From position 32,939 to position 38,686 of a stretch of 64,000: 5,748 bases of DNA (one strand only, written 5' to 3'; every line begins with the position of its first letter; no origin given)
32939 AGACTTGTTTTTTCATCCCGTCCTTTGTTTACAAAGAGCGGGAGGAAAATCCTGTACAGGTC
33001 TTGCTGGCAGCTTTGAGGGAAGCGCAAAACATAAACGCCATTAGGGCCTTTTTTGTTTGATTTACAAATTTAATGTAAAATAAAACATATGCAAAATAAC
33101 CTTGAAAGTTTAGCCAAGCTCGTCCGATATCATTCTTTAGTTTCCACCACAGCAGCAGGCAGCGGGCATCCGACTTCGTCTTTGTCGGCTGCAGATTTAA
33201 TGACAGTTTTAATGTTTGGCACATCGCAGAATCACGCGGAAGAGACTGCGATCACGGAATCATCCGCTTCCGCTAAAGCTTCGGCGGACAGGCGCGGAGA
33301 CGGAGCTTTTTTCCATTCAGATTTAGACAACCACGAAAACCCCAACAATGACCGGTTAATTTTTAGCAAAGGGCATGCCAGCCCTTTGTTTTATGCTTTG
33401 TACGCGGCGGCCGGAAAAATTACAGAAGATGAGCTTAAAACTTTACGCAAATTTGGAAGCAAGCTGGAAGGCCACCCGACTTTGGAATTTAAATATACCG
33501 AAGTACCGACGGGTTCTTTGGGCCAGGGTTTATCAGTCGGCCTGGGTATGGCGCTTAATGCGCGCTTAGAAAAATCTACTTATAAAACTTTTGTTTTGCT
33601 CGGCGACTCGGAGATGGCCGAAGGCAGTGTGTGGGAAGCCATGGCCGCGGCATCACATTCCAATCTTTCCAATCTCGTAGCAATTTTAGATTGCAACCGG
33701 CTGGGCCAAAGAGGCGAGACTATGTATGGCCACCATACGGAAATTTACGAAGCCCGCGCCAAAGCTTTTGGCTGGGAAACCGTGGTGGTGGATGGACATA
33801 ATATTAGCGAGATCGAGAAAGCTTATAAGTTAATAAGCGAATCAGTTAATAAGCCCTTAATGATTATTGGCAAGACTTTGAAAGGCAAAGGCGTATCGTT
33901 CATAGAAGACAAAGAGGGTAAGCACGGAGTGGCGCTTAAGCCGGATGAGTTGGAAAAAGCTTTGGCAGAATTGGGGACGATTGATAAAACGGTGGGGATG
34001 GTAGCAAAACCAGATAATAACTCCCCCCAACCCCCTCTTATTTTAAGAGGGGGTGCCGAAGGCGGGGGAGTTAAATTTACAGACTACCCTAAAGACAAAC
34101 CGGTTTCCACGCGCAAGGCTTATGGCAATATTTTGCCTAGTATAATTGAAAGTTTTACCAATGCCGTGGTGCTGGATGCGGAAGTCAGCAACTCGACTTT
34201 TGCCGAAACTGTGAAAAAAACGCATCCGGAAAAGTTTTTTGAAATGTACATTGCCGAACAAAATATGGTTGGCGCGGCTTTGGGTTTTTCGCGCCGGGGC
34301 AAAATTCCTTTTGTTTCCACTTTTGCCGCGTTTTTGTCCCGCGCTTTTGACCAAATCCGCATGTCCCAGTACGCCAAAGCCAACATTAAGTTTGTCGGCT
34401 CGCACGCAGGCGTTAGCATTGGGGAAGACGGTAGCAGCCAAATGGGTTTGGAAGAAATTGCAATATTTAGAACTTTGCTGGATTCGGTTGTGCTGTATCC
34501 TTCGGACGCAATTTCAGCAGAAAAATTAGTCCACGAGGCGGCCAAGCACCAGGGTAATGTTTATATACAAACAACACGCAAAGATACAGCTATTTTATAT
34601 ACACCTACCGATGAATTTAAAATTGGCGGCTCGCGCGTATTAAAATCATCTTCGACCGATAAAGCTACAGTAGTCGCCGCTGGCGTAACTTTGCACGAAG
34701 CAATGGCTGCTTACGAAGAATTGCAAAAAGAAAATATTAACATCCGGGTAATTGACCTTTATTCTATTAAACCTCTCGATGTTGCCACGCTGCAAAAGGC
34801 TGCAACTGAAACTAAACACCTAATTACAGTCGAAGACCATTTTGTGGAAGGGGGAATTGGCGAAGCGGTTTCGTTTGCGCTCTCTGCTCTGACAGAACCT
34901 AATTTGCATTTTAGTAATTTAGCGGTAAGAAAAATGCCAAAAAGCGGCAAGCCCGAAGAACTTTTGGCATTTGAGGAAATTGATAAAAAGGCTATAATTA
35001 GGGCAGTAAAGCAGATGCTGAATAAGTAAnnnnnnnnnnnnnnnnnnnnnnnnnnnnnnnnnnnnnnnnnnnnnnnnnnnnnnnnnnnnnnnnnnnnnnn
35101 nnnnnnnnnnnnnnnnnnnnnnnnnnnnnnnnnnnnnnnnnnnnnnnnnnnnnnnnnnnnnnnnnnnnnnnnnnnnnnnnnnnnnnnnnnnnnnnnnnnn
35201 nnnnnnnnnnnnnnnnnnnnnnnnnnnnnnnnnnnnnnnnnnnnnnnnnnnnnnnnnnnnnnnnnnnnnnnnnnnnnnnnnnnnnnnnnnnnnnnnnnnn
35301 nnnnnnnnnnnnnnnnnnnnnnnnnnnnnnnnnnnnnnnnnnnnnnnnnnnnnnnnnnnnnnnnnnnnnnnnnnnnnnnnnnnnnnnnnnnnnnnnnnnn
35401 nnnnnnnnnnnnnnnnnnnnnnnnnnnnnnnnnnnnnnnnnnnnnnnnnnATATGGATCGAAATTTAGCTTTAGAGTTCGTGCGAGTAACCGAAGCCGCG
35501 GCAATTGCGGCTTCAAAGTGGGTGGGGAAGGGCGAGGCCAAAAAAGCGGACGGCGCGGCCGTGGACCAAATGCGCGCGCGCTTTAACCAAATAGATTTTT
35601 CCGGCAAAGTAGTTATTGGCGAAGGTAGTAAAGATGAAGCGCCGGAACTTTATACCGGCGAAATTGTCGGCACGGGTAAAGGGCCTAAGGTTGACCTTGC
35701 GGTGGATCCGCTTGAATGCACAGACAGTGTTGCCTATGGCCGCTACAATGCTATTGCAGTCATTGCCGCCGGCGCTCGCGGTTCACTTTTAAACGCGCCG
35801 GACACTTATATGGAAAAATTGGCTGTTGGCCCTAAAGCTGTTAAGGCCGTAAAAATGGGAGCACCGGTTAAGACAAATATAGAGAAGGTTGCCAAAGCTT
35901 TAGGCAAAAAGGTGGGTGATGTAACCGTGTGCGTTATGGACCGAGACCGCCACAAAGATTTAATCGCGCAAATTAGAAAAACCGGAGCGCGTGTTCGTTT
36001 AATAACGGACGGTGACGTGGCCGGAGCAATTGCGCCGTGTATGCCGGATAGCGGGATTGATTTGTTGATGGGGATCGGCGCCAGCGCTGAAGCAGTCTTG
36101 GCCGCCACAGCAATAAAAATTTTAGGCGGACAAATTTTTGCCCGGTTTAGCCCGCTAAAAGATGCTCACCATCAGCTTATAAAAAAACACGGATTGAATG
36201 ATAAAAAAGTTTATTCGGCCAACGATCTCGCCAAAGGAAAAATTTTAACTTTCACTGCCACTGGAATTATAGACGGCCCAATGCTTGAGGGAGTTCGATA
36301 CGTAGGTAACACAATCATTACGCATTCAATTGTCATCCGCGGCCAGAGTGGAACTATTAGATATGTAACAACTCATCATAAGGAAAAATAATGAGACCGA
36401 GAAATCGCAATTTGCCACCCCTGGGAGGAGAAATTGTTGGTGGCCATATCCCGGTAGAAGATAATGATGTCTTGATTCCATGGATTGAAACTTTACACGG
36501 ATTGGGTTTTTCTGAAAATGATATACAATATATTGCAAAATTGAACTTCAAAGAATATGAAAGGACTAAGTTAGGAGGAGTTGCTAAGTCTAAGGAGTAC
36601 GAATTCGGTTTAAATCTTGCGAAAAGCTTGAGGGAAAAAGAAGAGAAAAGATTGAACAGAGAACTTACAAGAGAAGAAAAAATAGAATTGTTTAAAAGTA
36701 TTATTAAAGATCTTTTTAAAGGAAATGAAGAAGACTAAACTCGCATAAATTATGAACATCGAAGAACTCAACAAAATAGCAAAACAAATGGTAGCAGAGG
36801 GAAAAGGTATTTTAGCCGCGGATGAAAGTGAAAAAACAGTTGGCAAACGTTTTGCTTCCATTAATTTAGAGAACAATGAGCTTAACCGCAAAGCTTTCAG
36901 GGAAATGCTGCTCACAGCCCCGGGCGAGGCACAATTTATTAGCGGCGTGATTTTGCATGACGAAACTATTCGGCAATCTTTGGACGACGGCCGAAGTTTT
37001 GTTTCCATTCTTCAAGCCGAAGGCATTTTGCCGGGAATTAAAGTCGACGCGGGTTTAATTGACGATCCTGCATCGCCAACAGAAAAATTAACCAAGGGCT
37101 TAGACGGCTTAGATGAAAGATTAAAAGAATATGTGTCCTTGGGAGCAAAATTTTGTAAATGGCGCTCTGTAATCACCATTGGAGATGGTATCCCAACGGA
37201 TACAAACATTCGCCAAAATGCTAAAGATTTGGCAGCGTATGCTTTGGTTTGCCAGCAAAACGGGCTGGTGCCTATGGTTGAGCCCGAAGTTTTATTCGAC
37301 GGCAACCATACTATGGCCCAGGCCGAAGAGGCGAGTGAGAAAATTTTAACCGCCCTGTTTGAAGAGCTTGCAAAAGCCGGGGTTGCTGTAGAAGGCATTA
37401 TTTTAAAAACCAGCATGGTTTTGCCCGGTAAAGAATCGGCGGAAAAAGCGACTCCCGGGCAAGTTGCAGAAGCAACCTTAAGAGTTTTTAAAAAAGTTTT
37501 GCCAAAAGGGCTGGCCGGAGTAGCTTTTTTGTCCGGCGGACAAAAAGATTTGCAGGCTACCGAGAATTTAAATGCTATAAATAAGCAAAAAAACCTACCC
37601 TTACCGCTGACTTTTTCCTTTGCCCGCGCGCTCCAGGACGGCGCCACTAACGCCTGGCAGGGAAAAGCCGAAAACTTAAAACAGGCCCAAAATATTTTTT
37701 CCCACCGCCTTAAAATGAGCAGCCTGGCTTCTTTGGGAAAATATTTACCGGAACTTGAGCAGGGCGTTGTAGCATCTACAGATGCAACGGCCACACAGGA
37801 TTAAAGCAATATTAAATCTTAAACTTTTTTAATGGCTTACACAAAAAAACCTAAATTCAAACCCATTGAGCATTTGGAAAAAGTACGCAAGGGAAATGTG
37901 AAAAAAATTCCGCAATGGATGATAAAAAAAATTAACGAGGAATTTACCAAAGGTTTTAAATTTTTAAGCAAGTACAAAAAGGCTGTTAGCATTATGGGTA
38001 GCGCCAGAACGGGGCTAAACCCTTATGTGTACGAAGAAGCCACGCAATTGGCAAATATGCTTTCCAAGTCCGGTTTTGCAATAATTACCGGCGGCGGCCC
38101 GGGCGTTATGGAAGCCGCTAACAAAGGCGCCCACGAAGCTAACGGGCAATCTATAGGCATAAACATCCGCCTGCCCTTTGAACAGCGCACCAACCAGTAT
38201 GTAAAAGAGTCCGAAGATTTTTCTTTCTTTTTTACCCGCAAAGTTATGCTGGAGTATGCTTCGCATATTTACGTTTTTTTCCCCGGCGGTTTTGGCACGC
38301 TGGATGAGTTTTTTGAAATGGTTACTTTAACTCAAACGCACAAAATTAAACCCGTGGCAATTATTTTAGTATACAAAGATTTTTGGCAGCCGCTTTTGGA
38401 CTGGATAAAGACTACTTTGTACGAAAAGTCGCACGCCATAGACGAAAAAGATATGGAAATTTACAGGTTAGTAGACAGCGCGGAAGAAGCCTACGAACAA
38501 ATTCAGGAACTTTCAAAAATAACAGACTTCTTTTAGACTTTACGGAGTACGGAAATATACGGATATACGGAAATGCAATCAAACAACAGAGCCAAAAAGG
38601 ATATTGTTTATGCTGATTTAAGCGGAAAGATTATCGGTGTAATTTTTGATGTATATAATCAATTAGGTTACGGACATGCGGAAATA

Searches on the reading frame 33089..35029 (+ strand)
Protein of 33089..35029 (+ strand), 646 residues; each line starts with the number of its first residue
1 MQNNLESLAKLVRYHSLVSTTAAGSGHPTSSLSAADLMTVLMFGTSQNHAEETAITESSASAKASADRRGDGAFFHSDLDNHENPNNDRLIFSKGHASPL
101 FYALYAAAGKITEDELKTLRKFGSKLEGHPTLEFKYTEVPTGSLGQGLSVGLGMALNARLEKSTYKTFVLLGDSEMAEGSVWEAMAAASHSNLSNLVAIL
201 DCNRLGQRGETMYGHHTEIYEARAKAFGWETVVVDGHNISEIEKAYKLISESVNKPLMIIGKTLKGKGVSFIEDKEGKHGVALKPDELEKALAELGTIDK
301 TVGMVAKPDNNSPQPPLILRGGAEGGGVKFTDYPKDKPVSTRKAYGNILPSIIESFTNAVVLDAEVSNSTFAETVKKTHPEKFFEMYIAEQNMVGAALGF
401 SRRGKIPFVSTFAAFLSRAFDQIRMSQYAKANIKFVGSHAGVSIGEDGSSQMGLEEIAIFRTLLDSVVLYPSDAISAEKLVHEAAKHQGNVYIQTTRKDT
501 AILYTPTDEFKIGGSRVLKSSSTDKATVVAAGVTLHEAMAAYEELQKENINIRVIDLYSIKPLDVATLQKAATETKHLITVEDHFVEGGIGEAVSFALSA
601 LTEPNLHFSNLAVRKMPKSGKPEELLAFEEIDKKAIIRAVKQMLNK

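Call 8: search_protein_families(library=pfam, proteins=[window:33089-35029:+], max_evalue=0.00001)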
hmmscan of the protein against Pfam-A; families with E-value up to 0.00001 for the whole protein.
window:33089-35029:+ (646 aa): 5 families
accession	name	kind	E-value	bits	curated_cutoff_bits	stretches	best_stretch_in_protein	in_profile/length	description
PF00456.26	Transketolase_N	-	4.9e-41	141.3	22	1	79-297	47-277/334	Transketolase, thiamine diphosphate binding domain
PF02779.29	Transket_pyr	-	2.5e-38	131.9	27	1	338-499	2-171/174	Transketolase, pyrimidine binding domain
PF02780.25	Transketolase_C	-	2e-27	96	25.9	1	520-636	6-124/124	Transketolase, C-terminal domain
PF13292.11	DXP_synthase_N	-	1.9e-11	44.2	21.2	1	86-204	60-172/274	1-deoxy-D-xylulose-5-phosphate synthase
PF00676.26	E1_dh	-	3.1e-07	30.1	22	1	142-251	101-209/300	Dehydrogenase E1 component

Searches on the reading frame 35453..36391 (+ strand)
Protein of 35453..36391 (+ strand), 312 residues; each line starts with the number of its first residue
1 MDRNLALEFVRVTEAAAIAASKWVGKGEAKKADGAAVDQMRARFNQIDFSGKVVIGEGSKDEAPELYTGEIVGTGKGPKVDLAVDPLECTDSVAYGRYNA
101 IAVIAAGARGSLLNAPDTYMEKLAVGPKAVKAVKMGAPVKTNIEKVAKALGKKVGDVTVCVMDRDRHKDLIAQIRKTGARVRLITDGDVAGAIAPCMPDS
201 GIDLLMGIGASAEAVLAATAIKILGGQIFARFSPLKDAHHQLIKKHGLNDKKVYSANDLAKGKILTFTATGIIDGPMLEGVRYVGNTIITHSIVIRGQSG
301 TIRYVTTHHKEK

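Call 54: search_protein_families(library=pfam, proteins=[window:35453-36391:+], max_evalue=0.0001)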
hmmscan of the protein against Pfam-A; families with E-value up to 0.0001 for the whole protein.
window:35453-36391:+ (312 aa): 1 family
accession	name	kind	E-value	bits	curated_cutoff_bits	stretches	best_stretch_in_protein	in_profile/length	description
PF03320.18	FBPase_glpX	-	1.1e-125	419.1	27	1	3-309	1-307/307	Bacterial fructose-1,6-bisphosphatase, glpX-encoded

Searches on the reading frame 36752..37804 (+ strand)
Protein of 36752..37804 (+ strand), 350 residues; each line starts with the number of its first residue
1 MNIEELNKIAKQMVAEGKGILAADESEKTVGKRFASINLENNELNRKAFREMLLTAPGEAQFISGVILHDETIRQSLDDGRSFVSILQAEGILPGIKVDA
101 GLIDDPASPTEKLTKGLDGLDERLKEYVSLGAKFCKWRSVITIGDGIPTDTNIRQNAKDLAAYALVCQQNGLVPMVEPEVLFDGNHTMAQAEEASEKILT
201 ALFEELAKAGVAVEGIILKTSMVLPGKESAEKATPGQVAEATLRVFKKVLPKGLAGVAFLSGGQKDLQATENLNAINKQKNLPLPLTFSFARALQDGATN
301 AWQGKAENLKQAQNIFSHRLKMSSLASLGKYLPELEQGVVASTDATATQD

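Call 8: search_protein_families(library=pfam, proteins=[window:36752-37804:+], max_evalue=0.00001)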
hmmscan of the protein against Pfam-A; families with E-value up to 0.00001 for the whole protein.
window:36752-37804:+ (350 aa): 1 family
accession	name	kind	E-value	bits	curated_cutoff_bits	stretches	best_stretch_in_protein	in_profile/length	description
PF00274.25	Glycolytic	-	5.6e-126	420.5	22.2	1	5-338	1-336/349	Fructose-bisphosphate aldolase class-I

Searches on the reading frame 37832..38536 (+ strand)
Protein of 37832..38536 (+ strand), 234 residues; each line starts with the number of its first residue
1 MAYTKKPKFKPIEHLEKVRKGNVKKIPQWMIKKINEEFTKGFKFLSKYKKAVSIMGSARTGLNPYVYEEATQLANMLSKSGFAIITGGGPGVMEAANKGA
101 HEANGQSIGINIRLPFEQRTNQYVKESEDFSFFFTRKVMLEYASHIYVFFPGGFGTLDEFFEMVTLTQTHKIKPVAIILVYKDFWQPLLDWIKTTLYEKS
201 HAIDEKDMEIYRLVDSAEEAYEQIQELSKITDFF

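Call 60: search_protein_families(library=pfam, proteins=[window:37832-38536:+], max_evalue=1)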
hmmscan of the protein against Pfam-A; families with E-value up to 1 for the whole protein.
window:37832-38536:+ (234 aa): 4 families
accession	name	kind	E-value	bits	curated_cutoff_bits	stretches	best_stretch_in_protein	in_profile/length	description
PF03641.19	Lysine_decarbox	-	3.8e-31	108.4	27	1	93-224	1-131/131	Possible lysine decarboxylase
PF18306.6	LDcluster4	-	4.1e-18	65.9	26.3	1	50-162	2-112/151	SLOG cluster4 family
PF02481.21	DNA_processg_A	-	6.1e-05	22.7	29.6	1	38-110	32-103/212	DNA recombination-mediator protein A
PF18185.7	STALD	-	0.089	12.7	24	1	50-104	16-73/211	Sir2- and TIR-associating SLOG family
